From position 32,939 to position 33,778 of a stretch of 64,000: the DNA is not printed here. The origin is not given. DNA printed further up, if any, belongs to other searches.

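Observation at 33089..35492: AT-rich islet: S26 signal peptidase with a 3-TM N-terminal extension, flanked by three small unknown proteins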

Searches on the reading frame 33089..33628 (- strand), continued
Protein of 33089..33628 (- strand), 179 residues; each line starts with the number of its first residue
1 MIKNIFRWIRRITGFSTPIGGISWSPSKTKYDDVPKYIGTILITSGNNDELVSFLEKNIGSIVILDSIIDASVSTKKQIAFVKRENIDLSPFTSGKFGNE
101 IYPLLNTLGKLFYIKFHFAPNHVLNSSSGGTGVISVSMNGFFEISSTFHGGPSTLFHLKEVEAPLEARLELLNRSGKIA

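Call 74: search_protein_families(library=ncbifam, proteins=[L097:9565-10203:+, L097:10267-10626:+, L014:8736-9200:+, L014:9239-9799:+, L015:2868-3404:+, L101:2258-2893:+], max_evalue=0.01)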
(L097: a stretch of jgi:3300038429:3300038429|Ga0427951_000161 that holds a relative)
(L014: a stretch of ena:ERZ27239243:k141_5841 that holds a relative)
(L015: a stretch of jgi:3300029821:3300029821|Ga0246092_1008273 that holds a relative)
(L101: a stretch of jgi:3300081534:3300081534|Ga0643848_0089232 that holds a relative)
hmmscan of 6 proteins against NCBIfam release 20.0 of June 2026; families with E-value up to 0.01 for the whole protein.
L097:9565-10203:+ (212 aa): 10 families
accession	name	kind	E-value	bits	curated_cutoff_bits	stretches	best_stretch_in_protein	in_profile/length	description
TIGR02249.1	integrase_gron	subfamily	2.2e-71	240.8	265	1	39-212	1-174/315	integron integrase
NF011946.0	PRK15417.1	equivalog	3.7e-53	180.8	435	1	36-212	13-189/337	integron integrase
NF040815.2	recomb_XerA_Arch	equivalog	1.5e-25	90.3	220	1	44-211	4-168/263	site-specific tyrosine recombinase/integron integrase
TIGR02224.1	recomb_XerC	equivalog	1.3e-19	70.7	335.15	1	48-209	9-182/295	tyrosine recombinase XerC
TIGR02225.1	recomb_XerD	equivalog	1.8e-16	60.3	329.6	1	48-207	9-176/290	site-specific tyrosine recombinase XerD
NF001399.0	PRK00283.1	subfamily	3e-16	59.5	279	1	47-206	17-185/300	tyrosine recombinase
NF002331.0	PRK01287.1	subfamily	6.6e-16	58.2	371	1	25-201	13-209/365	site-specific tyrosine recombinase XerC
NF003462.0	PRK05084.1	equivalog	0.00012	21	267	1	159-203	200-244/360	tyrosine recombinase XerS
NF040693.1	recomb_GmtY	equivalog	0.00017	21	340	0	152-187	216-251/441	gamma-mobile-trio recombinase GmtY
NF058678.1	EncB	exception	0.0083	16.3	210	0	77-102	34-61/160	encapsulin nanocompartment ferritin-like cargo protein EncB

L097:10267-10626:+ (119 aa): 12 families
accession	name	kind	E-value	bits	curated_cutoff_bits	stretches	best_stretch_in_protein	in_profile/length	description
TIGR02249.1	integrase_gron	subfamily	5.6e-62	209.9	265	1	1-119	197-315/315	integron integrase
NF011946.0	PRK15417.1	equivalog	8.8e-42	143.5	435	1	1-118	212-329/337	integron integrase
TIGR02225.1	recomb_XerD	equivalog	6.7e-26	91.3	329.6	1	40-107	210-277/290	site-specific tyrosine recombinase XerD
TIGR02224.1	recomb_XerC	equivalog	1.1e-25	90.7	335.15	1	33-105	207-278/295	tyrosine recombinase XerC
NF040815.2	recomb_XerA_Arch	equivalog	1.7e-25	90.1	220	1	36-105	186-255/263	site-specific tyrosine recombinase/integron integrase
NF001399.0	PRK00283.1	subfamily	5.8e-25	88.1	279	1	44-106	222-285/300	tyrosine recombinase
NF002331.0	PRK01287.1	subfamily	2.8e-19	69.3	371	1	36-104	244-312/365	site-specific tyrosine recombinase XerC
NF003462.0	PRK05084.1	equivalog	3.4e-10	39.2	267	1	43-107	281-347/360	tyrosine recombinase XerS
NF007370.0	PRK09870.1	subfamily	1.4e-07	31.3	221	1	47-103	122-178/200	tyrosine-type DNA invertase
NF007371.0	PRK09871.1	subfamily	1.6e-07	31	222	1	48-103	118-173/198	tyrosine-type DNA invertase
NF041502.1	integrase_1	equivalog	4.5e-07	29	350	1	33-105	282-361/484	site-specific integrase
NF040693.1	recomb_GmtY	equivalog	0.00034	20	340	1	47-103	371-431/441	gamma-mobile-trio recombinase GmtY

L014:8736-9200:+ (154 aa): 0 families

L014:9239-9799:+ (186 aa): 0 families

L015:2868-3404:+ (178 aa): 0 families

L101:2258-2893:+ (211 aa): 0 families

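Call 82: search_solved_structures(query=P0131, max_evalue=0.001, show_alignments=2)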
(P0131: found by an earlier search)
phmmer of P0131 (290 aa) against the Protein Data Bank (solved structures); distinct sequences matched with E-value up to 0.001: 11.
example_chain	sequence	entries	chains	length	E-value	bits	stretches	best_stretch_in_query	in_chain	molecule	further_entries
9nlo_A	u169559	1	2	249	2.1e-21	79.5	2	127-192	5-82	Signal peptidase I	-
1t7d_A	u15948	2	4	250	9.5e-21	77.4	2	128-192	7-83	SIGNAL PEPTIDASE I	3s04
1kn9_A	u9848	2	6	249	1e-20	77.3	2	128-192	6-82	Signal peptidase I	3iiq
1b12_A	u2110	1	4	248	1.3e-20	76.9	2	129-192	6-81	SIGNAL PEPTIDASE I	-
6b88_A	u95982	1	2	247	1.5e-20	76.8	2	130-192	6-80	Signal peptidase I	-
4nv4_A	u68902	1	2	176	2e-18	69.7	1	128-273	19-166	Signal peptidase I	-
4wvg_A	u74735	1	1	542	1.3e-17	67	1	128-275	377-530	Maltose-binding periplasmic protein,Signal peptidase IB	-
4wvh_A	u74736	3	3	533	3e-17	65.9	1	128-273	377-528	Maltose-binding periplasmic protein,Signal peptidase IB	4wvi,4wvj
4me8_A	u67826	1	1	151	3.9e-16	62.3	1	136-275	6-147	Signal peptidase I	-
4k8w_A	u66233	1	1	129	3.4e-05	26.3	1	139-269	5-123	LepA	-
4n31_A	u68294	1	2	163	3.6e-05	26.3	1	136-269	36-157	SipA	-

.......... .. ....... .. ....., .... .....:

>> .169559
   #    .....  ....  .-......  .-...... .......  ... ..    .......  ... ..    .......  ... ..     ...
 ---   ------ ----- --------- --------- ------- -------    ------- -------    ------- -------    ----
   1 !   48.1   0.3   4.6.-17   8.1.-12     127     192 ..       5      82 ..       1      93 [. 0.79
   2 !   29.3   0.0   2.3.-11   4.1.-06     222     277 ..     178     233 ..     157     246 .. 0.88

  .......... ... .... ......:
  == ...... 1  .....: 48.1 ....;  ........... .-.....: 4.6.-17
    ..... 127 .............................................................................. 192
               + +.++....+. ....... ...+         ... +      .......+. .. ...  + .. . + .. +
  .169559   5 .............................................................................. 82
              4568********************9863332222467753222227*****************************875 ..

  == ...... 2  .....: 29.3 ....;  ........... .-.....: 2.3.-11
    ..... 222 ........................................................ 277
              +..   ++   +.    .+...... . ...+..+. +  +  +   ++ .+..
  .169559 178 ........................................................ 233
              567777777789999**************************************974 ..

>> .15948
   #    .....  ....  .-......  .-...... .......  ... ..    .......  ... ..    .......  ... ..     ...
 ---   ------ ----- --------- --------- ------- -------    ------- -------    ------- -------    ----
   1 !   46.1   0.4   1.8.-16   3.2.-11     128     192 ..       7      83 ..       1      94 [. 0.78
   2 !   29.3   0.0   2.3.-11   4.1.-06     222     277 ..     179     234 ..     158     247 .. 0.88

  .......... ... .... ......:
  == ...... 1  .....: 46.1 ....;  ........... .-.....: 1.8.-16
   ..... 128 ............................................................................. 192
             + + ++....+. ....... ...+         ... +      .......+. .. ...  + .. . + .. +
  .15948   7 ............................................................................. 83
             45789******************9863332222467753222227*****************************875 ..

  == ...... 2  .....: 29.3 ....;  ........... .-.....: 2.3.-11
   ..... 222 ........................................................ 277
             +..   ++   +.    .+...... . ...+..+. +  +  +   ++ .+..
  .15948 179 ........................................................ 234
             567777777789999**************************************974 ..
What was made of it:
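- On Type I signal peptidase (S26A): IPSGAM (Ser136), KR (Lys181) and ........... align to E. coli LepB (call 82).
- Checked: E. coli LepB structures match at E 1e-20, with the Ser box IPSGAM, the Lys box KR and the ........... box aligned (call 82).
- All catalytic boxes are intact (call 82).
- Tried and rejected: Arylomycin-resistance idea: the position five residues before Ser136 is Ala, not Pro (call 82), so it was rejected.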

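Call 84: predict_structure(alignment_id=A1)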
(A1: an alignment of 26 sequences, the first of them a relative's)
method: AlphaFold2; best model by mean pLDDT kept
length: 290 residues; sequences in the alignment: 26
mean_pLDDT: 79.2   pTM: 0.66
mean pLDDT of the five models: 79.2, 76.9, 71.8, 69.4, 66.1
residues with pLDDT >= 90: 56; 70-90: 170; 50-70: 46; < 50: 18
segments of 3 or more residues with pLDDT < 50: 210-212, 216-221, 244-250
pLDDT, mean of each block of 10 residues (from residue 1): 65 88 91 90 91 81 83 94 89 72 87 88 79 61 78 80 87 78 90 81 71 48 64 91 50 77 85 84 72
secondary structure, 60 per line:
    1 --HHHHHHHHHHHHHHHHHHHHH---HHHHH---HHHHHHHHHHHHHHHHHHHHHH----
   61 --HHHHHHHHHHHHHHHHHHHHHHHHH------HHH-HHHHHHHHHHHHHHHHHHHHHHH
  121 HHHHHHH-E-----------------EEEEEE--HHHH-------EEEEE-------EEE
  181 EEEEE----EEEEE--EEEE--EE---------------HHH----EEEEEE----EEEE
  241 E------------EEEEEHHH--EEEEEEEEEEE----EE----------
elements in order: H3-23 H27-31 H35-56 H63-87 H98-127 E147-152 H155-158 E166-170 E178-185 E190-194 E197-200 E227-232 E237-241 E254-258 E264-274
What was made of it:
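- On Type I signal peptidase (S26A): The model has mean pLDDT 79 (call 84).
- Checked: There are four predicted helices (3-23, 35-56, 63-87, 98-127; call 84), that is, three in front of the usual anchor.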

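Call 106: fold_search(model_id=the predicted structure, library=pdb)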
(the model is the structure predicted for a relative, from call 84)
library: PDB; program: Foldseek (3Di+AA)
matches with E <= 10: 168; with E <= 0.001: 25
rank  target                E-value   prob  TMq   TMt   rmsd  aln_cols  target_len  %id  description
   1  1t7d_B                1.1e-08  1.00  0.39  0.50   7.7       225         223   27  Crystal structure of Escherichia coli type I signal peptidase in complex with a lipopeptide inhibitor (released 2004-07-13)
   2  1b12_C                2.2e-08  1.00  0.41  0.51   7.7       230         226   27  CRYSTAL STRUCTURE OF TYPE 1 SIGNAL PEPTIDASE FROM ESCHERICHIA COLI IN COMPLEX WITH A BETA-LACTAM INHIBITOR (released 1999-12-10)
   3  3iiq_A                2.2e-08  1.00  0.39  0.50   7.6       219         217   27  Crystallographic analysis of bacterial signal peptidase in ternary complex with Arylomycin A2 and a beta-sultam inhibi (released 2009-09-01)
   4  1kn9_B                2.3e-08  1.00  0.39  0.50   9.1       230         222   28  CRYSTAL STRUCTURE OF A BACTERIAL SIGNAL PEPTIDASE APO-ENZYME, IMPLICATIONS FOR SIGNAL PEPTIDE BINDING AND THE SER-LYS  (released 2002-01-30)
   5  3iiq_B                4.8e-08  1.00  0.39  0.49   9.2       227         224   26  Crystallographic analysis of bacterial signal peptidase in ternary complex with Arylomycin A2 and a beta-sultam inhibi (released 2009-09-01)
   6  9nlo_A                5.1e-08  1.00  0.39  0.49   7.6       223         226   28  Escherichia coli Signal Peptidase I Delta 2-76 P84A in complex with lipopeptide inhibitor (released 2025-11-19)
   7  1t7d_A                6.0e-08  1.00  0.38  0.51   7.7       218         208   27  Crystal structure of Escherichia coli type I signal peptidase in complex with a lipopeptide inhibitor (released 2004-07-13)
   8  6b88_B                6.8e-08  1.00  0.39  0.47   9.7       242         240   28  E. coli LepB in complex with GNE0775 ((4S,7S,10S)-10-((S)-4-amino-2-(2-(4-(tert-butyl)phenyl)-4-methylpyrimidine-5-car (released 2018-10-10)
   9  9nlo_B                8.0e-08  1.00  0.40  0.50   7.1       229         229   28  Escherichia coli Signal Peptidase I Delta 2-76 P84A in complex with lipopeptide inhibitor (released 2025-11-19)
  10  3s04_B                8.9e-08  1.00  0.40  0.50   9.4       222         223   27  Crystal structure of Escherichia coli type I signal peptidase in complex with an Arylomycin Lipoglycopeptide Antibioti (released 2011-10-05)
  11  4wvg_A                9.4e-08  1.00  0.40  0.24  12.2       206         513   24  Crystal structure of the Type-I signal peptidase from Staphylococcus aureus (SpsB). (released 2015-09-23)
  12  1b12_D                1.7e-07  1.00  0.39  0.50   8.1       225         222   28  CRYSTAL STRUCTURE OF TYPE 1 SIGNAL PEPTIDASE FROM ESCHERICHIA COLI IN COMPLEX WITH A BETA-LACTAM INHIBITOR (released 1999-12-10)
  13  3s04_A                1.7e-07  1.00  0.38  0.52   7.5       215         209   28  Crystal structure of Escherichia coli type I signal peptidase in complex with an Arylomycin Lipoglycopeptide Antibioti (released 2011-10-05)
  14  1kn9_A                1.7e-07  1.00  0.38  0.46  10.0       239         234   28  CRYSTAL STRUCTURE OF A BACTERIAL SIGNAL PEPTIDASE APO-ENZYME, IMPLICATIONS FOR SIGNAL PEPTIDE BINDING AND THE SER-LYS  (released 2002-01-30)
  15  1b12_A                2.1e-07  1.00  0.38  0.46  10.0       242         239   28  CRYSTAL STRUCTURE OF TYPE 1 SIGNAL PEPTIDASE FROM ESCHERICHIA COLI IN COMPLEX WITH A BETA-LACTAM INHIBITOR (released 1999-12-10)
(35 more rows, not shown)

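Call 113: predict_structure(alignment_id=A11)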
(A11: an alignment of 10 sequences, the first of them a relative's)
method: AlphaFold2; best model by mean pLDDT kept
length: 179 residues; sequences in the alignment: 10
mean_pLDDT: 44.9   pTM: 0.35
mean pLDDT of the five models: 44.9, 43.2, 42.9, 41.8, 31.4
residues with pLDDT >= 90: 0; 70-90: 9; 50-70: 55; < 50: 115
segments of 3 or more residues with pLDDT < 50: 1-31, 39-47, 58-75, 93-98, 119-140, 158-179
pLDDT, mean of each block of 10 residues (from residue 1): 44 32 35 48 44 51 40 47 65 45 68 55 29 29 56 50 35 35
secondary structure, 60 per line:
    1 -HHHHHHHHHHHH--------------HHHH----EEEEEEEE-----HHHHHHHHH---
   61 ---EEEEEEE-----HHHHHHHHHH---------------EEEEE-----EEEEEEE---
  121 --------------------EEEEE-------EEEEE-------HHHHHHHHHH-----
elements in order: H2-13 H28-31 E36-43 H49-57 E64-70 H76-85 E101-105 E111-117 E141-145 E153-157 H165-174
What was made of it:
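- Tried and rejected: AlphaFold on p179 gave pLDDT 45, so no fold search was made (call 113).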
